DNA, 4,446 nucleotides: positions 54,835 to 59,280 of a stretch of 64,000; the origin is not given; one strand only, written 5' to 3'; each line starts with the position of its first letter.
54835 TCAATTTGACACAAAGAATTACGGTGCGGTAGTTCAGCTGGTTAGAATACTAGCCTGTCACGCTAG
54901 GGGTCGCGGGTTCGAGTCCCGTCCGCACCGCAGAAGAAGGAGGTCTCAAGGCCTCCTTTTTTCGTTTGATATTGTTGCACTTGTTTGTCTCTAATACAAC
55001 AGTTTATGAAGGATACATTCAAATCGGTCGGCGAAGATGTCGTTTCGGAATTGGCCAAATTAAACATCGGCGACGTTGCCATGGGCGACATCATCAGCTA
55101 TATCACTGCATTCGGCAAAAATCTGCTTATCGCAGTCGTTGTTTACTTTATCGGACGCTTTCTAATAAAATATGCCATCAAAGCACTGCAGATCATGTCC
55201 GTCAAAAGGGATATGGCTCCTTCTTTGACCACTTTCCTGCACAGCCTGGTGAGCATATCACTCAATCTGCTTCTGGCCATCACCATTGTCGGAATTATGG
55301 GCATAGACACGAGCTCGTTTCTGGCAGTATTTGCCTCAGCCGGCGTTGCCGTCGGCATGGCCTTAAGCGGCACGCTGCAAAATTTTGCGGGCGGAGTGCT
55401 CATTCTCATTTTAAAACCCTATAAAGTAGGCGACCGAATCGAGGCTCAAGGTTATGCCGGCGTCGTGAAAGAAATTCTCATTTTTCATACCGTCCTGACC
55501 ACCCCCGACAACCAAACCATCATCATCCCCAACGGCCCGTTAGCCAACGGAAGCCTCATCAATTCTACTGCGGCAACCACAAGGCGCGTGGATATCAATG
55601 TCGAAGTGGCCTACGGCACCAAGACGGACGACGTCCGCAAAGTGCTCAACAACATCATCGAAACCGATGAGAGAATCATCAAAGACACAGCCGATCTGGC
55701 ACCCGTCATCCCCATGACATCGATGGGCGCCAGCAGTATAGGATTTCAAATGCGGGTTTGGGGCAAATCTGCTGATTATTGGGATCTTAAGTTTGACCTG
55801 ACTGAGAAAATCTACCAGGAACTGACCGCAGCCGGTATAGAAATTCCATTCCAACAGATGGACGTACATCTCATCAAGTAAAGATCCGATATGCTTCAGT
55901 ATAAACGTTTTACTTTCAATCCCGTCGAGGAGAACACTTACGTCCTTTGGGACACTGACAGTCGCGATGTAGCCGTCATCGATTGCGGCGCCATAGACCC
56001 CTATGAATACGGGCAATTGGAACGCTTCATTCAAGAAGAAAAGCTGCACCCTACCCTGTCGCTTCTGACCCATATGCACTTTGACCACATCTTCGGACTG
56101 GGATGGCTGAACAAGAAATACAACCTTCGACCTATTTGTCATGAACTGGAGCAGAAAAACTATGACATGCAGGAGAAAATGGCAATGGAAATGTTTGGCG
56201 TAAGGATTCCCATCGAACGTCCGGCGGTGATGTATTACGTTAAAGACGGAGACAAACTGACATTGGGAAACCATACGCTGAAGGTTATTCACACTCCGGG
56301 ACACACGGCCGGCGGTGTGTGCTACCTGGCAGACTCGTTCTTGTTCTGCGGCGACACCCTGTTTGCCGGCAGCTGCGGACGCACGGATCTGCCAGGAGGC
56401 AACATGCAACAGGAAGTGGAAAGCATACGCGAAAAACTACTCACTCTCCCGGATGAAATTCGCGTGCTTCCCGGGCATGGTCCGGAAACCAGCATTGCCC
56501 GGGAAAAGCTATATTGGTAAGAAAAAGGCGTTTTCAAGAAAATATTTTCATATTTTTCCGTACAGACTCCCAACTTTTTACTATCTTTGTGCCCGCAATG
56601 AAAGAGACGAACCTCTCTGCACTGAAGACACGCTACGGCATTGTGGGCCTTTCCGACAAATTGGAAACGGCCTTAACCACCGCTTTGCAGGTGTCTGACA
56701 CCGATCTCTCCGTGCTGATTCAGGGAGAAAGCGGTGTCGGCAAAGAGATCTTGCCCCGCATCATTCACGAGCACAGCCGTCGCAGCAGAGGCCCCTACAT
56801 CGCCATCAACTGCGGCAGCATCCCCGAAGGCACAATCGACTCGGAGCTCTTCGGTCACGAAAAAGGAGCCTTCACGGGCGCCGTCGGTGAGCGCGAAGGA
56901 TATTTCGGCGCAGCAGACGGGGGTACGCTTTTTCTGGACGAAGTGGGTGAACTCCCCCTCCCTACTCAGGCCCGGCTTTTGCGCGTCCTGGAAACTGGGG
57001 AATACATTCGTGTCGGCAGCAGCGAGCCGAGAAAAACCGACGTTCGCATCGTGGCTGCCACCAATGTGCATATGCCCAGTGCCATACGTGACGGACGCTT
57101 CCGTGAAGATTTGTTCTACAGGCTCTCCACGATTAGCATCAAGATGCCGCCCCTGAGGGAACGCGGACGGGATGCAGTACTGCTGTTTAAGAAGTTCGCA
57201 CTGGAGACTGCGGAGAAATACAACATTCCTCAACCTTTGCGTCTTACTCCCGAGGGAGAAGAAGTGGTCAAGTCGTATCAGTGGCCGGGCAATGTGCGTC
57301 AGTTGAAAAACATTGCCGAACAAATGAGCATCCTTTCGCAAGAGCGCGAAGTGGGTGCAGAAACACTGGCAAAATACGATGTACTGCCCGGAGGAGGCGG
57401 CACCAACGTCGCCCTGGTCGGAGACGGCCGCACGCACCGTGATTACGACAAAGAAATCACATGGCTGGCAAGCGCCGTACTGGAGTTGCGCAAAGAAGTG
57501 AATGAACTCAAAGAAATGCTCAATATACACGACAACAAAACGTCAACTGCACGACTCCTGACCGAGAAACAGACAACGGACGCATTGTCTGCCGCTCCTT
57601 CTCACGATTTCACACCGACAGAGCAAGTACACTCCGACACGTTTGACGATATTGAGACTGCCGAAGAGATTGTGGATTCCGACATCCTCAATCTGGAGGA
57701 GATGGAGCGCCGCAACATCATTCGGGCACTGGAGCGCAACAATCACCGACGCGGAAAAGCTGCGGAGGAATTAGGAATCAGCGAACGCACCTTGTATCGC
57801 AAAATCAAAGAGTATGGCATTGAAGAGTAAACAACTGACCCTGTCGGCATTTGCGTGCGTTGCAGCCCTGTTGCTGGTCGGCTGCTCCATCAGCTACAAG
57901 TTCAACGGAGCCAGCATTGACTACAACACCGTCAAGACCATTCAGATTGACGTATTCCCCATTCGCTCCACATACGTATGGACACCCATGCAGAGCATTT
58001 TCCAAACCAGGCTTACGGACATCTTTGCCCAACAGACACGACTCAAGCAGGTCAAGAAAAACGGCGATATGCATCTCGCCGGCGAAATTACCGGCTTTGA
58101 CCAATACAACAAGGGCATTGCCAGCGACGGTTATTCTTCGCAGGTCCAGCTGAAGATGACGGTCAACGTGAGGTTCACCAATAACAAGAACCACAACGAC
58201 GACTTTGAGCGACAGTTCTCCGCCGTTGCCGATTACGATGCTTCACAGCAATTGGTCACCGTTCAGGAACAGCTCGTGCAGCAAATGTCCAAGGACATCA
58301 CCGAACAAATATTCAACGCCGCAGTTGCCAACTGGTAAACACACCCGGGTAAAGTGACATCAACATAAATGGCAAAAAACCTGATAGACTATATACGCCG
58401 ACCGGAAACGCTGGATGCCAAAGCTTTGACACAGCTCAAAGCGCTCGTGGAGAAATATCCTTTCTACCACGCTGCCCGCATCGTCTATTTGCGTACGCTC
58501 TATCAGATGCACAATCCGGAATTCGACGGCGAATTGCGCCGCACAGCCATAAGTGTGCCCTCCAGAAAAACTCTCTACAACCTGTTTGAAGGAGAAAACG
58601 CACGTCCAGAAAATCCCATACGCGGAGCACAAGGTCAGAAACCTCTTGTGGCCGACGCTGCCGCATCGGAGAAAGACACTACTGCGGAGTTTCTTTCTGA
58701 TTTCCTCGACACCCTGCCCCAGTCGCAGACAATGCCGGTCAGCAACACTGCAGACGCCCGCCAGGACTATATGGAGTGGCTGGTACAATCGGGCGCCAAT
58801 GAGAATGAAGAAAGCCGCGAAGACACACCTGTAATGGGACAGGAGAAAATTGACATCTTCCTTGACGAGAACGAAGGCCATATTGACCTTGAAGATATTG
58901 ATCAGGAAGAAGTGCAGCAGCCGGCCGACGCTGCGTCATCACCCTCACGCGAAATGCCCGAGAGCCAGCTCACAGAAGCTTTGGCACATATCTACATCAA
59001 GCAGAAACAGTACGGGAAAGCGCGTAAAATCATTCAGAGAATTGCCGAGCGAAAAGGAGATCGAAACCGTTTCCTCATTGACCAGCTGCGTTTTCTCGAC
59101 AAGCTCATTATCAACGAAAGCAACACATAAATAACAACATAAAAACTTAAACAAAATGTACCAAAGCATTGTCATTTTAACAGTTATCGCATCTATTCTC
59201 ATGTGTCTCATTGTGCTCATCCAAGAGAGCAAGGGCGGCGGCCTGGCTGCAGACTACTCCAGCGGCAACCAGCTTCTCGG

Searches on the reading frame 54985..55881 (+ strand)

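Call 71: search_protein_families(library=pfam, proteins=[window:54985-55881:+], max_evalue=0.001)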
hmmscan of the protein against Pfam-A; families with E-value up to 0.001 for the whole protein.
window:54985-55881:+ (298 aa): 2 families
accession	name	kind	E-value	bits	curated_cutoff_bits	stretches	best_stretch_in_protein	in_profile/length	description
PF00924.24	MS_channel_2nd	-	1.4e-17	64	20.2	1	130-195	2-67/68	Mechanosensitive ion channel, beta-domain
PF21082.3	MS_channel_3rd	-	5.5e-14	52.8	21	1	202-287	1-88/88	Mechanosensitive ion channel MscS, C-terminal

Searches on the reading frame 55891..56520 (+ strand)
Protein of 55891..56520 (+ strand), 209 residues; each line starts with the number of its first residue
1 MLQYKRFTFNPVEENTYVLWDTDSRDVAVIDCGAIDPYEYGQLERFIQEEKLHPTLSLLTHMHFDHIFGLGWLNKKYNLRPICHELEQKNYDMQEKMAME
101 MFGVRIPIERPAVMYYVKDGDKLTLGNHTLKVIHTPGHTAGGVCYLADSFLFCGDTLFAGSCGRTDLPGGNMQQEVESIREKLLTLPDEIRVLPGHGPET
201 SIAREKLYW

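Call 71: search_protein_families(library=pfam, proteins=[window:55891-56520:+], max_evalue=0.001)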
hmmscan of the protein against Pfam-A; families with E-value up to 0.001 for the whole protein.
window:55891-56520:+ (209 aa): 1 family
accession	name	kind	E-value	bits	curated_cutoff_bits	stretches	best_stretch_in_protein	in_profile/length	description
PF00753.33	Lactamase_B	-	1.5e-28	100.5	22.7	1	13-196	5-196/196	Metallo-beta-lactamase superfamily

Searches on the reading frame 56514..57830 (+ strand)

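Call 71: search_protein_families(library=pfam, proteins=[window:56514-57830:+], max_evalue=0.001)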
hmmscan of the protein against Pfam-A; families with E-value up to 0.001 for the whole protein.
window:56514-57830:+ (438 aa): 8 families
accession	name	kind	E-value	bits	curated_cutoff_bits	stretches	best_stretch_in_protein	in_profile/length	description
PF00158.32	Sigma54_activat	-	6.4e-65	218.4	20.2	1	43-209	1-167/168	Sigma-54 interaction domain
PF25601.1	AAA_lid_14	-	7.7e-16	58.1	27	1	215-287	1-72/87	AAA+ ATPase lid domain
PF14532.12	Sigma54_activ_2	-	1.5e-15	58.1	25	1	59-214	16-138/138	Sigma-54 interaction domain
PF02954.25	HTH_8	-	2.1e-13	50.2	22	1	394-434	2-42/42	Bacterial regulatory protein, Fis family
PF18024.7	HTH_50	-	9.9e-06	25.6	27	1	394-436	8-49/50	Helix-turn-helix domain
PF13518.12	HTH_28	-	3.7e-05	24.2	25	1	398-435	1-37/52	Helix-turn-helix domain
PF07728.20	AAA_5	-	7.7e-05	23.2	22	1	67-186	2-124/139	AAA domain (dynein-related subfamily)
PF13384.12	HTH_23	-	0.00012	22.3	24.6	1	394-434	2-41/50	Homeodomain-like domain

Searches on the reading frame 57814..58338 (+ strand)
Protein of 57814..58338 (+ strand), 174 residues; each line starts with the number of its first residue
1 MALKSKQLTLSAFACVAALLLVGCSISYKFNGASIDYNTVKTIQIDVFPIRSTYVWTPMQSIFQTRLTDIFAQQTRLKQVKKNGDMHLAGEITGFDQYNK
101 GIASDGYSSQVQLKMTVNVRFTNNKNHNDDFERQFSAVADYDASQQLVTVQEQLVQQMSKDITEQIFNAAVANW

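Call 71: search_protein_families(library=pfam, proteins=[window:57814-58338:+], max_evalue=0.001)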
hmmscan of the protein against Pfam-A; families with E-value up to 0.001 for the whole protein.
window:57814-58338:+ (174 aa): 1 family
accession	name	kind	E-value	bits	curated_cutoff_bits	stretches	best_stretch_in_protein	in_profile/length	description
PF04390.17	LptE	-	3.9e-20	73.1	23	1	40-169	1-117/118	Lipopolysaccharide-assembly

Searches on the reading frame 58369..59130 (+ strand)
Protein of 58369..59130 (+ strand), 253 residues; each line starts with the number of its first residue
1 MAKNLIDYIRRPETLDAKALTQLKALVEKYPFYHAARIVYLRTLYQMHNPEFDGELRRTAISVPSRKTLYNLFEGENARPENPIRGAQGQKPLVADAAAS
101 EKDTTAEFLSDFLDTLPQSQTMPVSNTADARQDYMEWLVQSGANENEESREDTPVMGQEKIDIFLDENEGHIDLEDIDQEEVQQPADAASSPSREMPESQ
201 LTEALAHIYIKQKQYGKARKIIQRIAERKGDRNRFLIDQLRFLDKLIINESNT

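Call 71: search_protein_families(library=pfam, proteins=[window:58369-59130:+], max_evalue=0.001)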
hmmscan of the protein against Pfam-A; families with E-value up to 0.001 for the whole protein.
window:58369-59130:+ (253 aa): 2 families
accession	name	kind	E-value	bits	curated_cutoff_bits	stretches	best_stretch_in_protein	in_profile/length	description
PF14559.12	TPR_19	-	1.3e-05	25.8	25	0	204-232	30-58/68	Tetratricopeptide repeat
PF13428.12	TPR_14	-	0.0005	20.9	23.5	0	202-234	4-36/44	Tetratricopeptide repeat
